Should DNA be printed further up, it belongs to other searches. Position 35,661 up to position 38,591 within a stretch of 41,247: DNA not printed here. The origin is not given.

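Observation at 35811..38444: Deaminase barrel with a complete catalytic signature, about 500 aa of unrecognisable extra sequence, and no RADAR or CARF partner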

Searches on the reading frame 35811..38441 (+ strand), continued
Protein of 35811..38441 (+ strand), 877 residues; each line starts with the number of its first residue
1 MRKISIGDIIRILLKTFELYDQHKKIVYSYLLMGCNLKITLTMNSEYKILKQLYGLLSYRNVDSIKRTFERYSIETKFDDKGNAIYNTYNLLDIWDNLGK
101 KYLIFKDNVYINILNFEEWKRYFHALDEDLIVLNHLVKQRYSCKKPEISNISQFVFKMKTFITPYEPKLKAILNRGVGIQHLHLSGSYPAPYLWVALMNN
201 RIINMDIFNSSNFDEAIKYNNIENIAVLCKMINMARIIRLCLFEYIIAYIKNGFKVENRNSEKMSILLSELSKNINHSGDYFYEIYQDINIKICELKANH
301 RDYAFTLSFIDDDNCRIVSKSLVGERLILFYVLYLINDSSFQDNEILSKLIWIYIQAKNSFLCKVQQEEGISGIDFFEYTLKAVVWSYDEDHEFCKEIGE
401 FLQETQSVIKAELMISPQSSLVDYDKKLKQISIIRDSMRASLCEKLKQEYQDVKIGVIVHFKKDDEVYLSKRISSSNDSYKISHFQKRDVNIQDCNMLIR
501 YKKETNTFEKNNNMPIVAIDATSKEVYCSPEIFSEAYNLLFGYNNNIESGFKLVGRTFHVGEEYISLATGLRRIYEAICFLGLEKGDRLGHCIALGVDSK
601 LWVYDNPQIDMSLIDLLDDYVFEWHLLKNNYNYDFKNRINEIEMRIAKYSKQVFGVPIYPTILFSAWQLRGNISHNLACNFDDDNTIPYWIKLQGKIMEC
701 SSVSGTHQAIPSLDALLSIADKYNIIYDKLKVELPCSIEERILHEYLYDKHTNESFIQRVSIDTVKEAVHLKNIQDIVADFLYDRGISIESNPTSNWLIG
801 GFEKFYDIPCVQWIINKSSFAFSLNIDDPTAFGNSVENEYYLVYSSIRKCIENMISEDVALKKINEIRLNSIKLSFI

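Call 19: search_protein_families(library=padloc, proteins=[L006:3190-5994:+, L001:8113-9657:+, L004:7935-9284:+, L001:6995-8074:+, L003:5397-5843:+, L003:6066-7481:+, L005:8969-12835:+, L006:6364-7239:-], max_evalue=0.01)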
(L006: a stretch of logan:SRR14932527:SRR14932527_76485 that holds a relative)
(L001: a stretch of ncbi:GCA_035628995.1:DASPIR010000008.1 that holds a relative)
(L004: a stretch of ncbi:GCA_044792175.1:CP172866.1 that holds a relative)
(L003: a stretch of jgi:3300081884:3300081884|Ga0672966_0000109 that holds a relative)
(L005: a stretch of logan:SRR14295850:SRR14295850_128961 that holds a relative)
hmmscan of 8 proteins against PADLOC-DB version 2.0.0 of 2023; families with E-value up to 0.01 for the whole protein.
L006:3190-5994:+ (935 aa): 0 families

L001:8113-9657:+ (515 aa): 0 families

L004:7935-9284:+ (450 aa): 0 families

L001:6995-8074:+ (360 aa): 0 families

L003:5397-5843:+ (149 aa): 2 families
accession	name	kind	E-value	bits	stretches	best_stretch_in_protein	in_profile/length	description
PDLC04712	PDC-M57A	-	3.2e-23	80.6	1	9-138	4-131/138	-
PDLC02815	DpdC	-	4.8e-05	20.9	1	17-77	47-107/312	DpdC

L003:6066-7481:+ (472 aa): 2 families
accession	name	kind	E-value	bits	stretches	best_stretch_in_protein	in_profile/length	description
PDLC00407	ThsA1|ThsA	-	0.00043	17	1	157-208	177-230/478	STALD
PDLC00409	ThsA1|ThsA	-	0.0065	13.9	0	79-187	110-208/242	STALD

L005:8969-12835:+ (1289 aa): 0 families

L006:6364-7239:- (291 aa): 0 families

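Call 21: find_encoding_contigs(protein=P0014, flank=8000, max_places=1)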
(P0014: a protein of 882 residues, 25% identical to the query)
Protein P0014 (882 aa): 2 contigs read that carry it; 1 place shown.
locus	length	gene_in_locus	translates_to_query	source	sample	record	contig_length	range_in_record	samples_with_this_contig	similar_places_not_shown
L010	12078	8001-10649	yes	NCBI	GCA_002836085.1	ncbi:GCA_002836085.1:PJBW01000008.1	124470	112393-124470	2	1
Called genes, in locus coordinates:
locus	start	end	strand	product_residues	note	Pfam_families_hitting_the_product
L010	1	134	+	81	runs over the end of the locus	PF00313:CSD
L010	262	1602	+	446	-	PF04851:ResIII, PF00270:DEAD, PF00271:Helicase_C, PF28538:Helicase_helical (weak)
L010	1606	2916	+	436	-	PF00270:DEAD, PF04851:ResIII, PF00271:Helicase_C, PF03880:DbpA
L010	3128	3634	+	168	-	PF00578:AhpC-TSA, PF08534:Redoxin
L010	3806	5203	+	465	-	PF00171:Aldedh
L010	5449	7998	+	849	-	-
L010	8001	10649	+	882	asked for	PF00962:A_deaminase (weak)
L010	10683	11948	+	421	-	PF09903:DUF2130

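Call 22: find_encoding_contigs(protein=P0013, flank=8000, max_places=1)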
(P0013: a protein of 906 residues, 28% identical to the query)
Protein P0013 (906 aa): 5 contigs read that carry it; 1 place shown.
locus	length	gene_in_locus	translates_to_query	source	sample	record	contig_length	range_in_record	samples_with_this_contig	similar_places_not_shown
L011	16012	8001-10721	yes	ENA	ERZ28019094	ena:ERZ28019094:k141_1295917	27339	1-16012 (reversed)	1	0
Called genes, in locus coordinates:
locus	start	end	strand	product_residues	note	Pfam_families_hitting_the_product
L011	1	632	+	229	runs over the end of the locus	-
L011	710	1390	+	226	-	-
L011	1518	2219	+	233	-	-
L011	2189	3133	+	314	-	-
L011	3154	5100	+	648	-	-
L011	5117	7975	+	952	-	-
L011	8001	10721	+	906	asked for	PF00962:A_deaminase (weak)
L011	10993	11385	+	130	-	-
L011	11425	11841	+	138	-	PF13340:DUF4096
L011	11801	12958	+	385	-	PF13005:zf-IS66, PF03050:DDE_Tnp_IS66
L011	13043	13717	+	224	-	-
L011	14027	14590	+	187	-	PF03050:DDE_Tnp_IS66, PF13817:DDE_Tnp_IS66_C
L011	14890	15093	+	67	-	-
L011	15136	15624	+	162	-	PF13340:DUF4096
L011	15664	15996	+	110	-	PF01609:DDE_Tnp_1 (weak), PF13586:DDE_Tnp_1_2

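Call 24: search_protein_families(library=padloc, proteins=[L010:5449-7995:+, L011:5117-7972:+, L011:3154-5097:+], max_evalue=0.001)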
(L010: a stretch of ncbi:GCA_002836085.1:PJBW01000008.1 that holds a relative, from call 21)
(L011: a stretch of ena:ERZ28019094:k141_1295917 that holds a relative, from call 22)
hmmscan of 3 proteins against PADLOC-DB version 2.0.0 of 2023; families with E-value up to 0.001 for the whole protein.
L010:5449-7995:+ (849 aa): 1 family
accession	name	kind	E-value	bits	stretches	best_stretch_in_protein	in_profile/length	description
PDLC04140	mad8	-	4.9e-05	21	0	56-105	25-75/314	mads_8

L011:5117-7972:+ (952 aa): 0 families

L011:3154-5097:+ (648 aa): 0 families

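Call 26: search_solved_structures(query=L010:5449-7995:+, max_evalue=1)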
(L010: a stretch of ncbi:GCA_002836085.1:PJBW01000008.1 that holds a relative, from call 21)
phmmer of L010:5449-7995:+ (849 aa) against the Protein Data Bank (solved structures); distinct sequences matched with E-value up to 1: 3.
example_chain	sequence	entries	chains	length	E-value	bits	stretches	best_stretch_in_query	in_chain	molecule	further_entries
8hr7_A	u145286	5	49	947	1.6e-05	26.6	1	110-312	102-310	Archaeal ATPase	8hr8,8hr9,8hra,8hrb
8fnt_B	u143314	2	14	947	1.9e-05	26.4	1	110-312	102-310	Archaeal ATPase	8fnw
7t7k_B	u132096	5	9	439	0.38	12.1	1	141-199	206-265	Damage-control phosphatase SPAC806.04c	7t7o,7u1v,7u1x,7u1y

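Call 27: search_solved_structures(query=L011:5117-7972:+, max_evalue=1)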
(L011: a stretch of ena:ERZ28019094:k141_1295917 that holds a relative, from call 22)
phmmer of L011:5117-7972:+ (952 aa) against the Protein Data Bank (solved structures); distinct sequences matched with E-value up to 1: 2.
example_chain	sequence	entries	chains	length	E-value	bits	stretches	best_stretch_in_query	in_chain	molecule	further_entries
8hr7_A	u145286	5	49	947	3.7e-08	35.3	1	141-373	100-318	Archaeal ATPase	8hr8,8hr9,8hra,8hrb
8fnt_B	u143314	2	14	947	3.9e-08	35.2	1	141-373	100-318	Archaeal ATPase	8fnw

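Call 31: find_related_loci(query=A1, collection=genome_contigs, flank=10000)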
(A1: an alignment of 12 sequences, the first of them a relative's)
Query A1 (877 aa) in genome_contigs; peptide patterns used: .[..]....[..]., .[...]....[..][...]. (x = any residue, [..] = any of these).
467 stretches matched a pattern; 424 encode a relative of the query (tblastn E <= 1e-3); the best 80 are kept; 79 distinct loci.
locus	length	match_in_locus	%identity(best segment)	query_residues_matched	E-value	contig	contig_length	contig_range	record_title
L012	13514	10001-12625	42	1-877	0e+0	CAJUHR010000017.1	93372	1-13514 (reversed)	MAG TPA_asm: uncultured Lachnospiraceae bacterium isolate MGBC129633 genome assembly, contig: MGBC129633.17, whole genom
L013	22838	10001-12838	34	1-877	2e-160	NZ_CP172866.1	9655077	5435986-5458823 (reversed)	Corallococcus coralloides strain KYC2213 chromosome, complete genome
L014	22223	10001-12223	26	88-847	3e-43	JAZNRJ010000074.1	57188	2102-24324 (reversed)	MAG: Acutalibacteraceae bacterium isolate T1900044817_TS20190283.MAGScoT_cleanbin_000002 SGB_2823_k141_2532936, whole ge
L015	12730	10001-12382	26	38-847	8e-41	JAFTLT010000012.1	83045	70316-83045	MAG: Clostridia bacterium isolate RGIG3934 Roe_deer_Cecum-3__c1819, whole genome shotgun sequence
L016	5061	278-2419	27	118-849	7e-41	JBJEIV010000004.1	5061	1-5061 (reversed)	MAG: Candidatus Ornithomonoglobus sp. isolate PUUB56_bin.040 NODE_10399_length_5061_cov_3.722133, whole genome shotgun s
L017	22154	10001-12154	26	118-849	4e-38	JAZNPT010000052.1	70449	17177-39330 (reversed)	MAG: Acutalibacteraceae bacterium isolate T1900044832_TS20190298.MAGScoT_cleanbin_000010 SGB_2900_k141_814752, whole gen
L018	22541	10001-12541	25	83-876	4e-38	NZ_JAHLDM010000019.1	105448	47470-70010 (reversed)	Clostridium estertheticum strain CF002 contig00019, whole genome shotgun sequence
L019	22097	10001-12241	25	119-849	6e-37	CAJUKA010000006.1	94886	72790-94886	MAG TPA_asm: uncultured Lachnospiraceae bacterium isolate MGBC143556 genome assembly, contig: MGBC143556.6, whole genome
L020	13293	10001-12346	26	110-877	2e-36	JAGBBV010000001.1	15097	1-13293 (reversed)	MAG: Lachnospiraceae bacterium isolate RGIG8976 Water_deer_Rectum-2__c3526, whole genome shotgun sequence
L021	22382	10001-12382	25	85-858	5e-36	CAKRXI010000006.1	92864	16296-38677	MAG: uncultured Blautia sp. isolate REFINED_METABAT215_TOP10_CONTIGS_1500_ASSEMBLY_K77_MERGED__Hadza_MoBio_C-REDO_A_8_15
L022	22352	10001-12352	25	107-849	5e-36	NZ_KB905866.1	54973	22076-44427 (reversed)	Propionispira raffinosivorans DSM 20765 F606DRAFT_scaffold00028.28, whole genome shotgun sequence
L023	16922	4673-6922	25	100-849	1e-35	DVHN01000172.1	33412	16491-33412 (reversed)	MAG TPA_asm: Candidatus Fimimorpha faecalis isolate ChiW13-3771 ChiW13__C143756_L33412_SRR5514886, whole genome shotgun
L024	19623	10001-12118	24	168-876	5e-35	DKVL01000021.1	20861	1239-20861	MAG TPA_asm: Lachnospiraceae bacterium UBA7179 UBA7179_contig_2911, whole genome shotgun sequence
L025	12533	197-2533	24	41-850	6e-34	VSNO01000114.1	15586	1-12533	MAG: Lachnospiraceae bacterium isolate SC1151_S4_bin.10 SC1151_S4_SC1151_S4_bin.10_contig_114, whole genome shotgun sequ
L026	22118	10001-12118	24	168-876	7e-34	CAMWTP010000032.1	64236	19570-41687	MAG TPA_asm: uncultured Lachnospiraceae bacterium isolate SRR14411321_bin.4_metawrap_v1.3_MAG genome assembly, contig: N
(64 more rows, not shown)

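Call 37: search_protein_representatives(alignment_id=A1)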
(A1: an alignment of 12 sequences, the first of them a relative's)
Query: 12 sequences, 883 profile positions. Proteins with E-value up to 0.001 (for the whole library): 3544; up to 1e-10: 2809; up to 1e-30: 1789. The best 150 are listed.
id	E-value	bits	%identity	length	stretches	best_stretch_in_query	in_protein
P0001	0.0e+00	1281.4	-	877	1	1-883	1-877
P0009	0.0e+00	1184.5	-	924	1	1-883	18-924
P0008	0.0e+00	1135.7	-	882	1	1-883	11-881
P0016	1.7e-288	976.2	-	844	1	1-883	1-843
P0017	1.2e-286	970.1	-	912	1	2-883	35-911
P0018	8.0e-273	924.4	-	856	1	1-883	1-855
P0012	1.1e-265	900.8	-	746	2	57-660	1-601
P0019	1.3e-259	880.7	-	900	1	1-883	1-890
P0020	2.9e-219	747.1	-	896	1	1-883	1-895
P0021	5.3e-207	706.6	-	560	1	350-883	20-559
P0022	1.8e-196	671.8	-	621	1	311-883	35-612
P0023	4.0e-183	627.5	-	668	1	284-883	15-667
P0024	7.7e-124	431.4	-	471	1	417-814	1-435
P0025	4.1e-98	346.3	-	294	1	598-883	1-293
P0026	1.5e-80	288.2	-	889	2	114-683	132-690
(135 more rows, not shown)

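Call 38: predict_structure(alignment_id=A1)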
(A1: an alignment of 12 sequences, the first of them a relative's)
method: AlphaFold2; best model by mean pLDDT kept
length: 877 residues; sequences in the alignment: 12
mean_pLDDT: 83.6   pTM: 0.86
mean pLDDT of the five models: 83.6, 81.6, 80.4, 78.8, 77.8
residues with pLDDT >= 90: 372; 70-90: 372; 50-70: 105; < 50: 28
segments of 3 or more residues with pLDDT < 50: 57-60, 211-222, 298-301, 311-314
pLDDT, mean of each block of 10 residues (from residue 1): 72 88 90 94 89 57 74 90 90 92 87 87 83 92 80 82 91 92 79 84 70 38 71 88 87 81 84 62 66 61 53 58 86 92 93 93 76 62 56 83 90 91 93 94 92 93 70 83 76 93 94 93 74 88 90 93 86 94 93 90 86 92 92 80 96 95 93 62 82 92 90 90 91 90 91 89 87 92 94 81 84 89 76 74 89 76 94 92
secondary structure, 60 per line:
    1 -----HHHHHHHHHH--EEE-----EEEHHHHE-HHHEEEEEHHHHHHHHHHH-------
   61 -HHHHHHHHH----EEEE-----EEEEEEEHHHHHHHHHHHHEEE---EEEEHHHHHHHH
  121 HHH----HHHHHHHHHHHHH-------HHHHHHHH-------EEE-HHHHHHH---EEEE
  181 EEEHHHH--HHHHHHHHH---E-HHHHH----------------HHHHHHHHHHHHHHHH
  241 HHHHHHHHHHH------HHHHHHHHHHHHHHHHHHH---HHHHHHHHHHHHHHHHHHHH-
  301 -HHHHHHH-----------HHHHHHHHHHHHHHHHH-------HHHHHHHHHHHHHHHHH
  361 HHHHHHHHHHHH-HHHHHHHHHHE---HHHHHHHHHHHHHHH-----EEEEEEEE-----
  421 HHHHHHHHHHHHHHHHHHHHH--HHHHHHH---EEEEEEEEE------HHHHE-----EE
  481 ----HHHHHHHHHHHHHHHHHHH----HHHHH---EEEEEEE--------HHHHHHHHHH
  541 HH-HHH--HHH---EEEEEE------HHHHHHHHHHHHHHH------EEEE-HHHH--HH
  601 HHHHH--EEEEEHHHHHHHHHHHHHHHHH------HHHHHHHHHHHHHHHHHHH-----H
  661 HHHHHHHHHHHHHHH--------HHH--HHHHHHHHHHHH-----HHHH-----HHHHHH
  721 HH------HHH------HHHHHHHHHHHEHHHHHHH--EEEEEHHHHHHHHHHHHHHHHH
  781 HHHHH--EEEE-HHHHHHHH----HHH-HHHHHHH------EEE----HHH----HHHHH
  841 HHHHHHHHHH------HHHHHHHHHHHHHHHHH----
elements in order (helices of 4 or more, strands of 3 or more residues): H6-15 E18-20 E26-28 H29-32 E38-42 H43-53 H62-70 E75-78 E84-90 H91-102 E103-105 E109-112 H113-123 H128-140 H148-155 E163-165 H167-173 E177-183 H184-187 H190-198 H204-208 H225-251 H258-276 H280-299 H302-308 H320-336 H344-372 H374-383 H388-402 E408-415 H421-441 H444-450 E454-462 H469-472 H485-503 H508-512 E516-522 H531-542 E555-560 H567-581 E588-591 H593-596 H599-605 E608-612 H613-629 H636-654 H660-675 H689-700 H706-709 H715-722 H738-748 H750-756 E759-763 H764-785 E788-791 H793-800 H809-815 E822-824 H836-850 H857-873
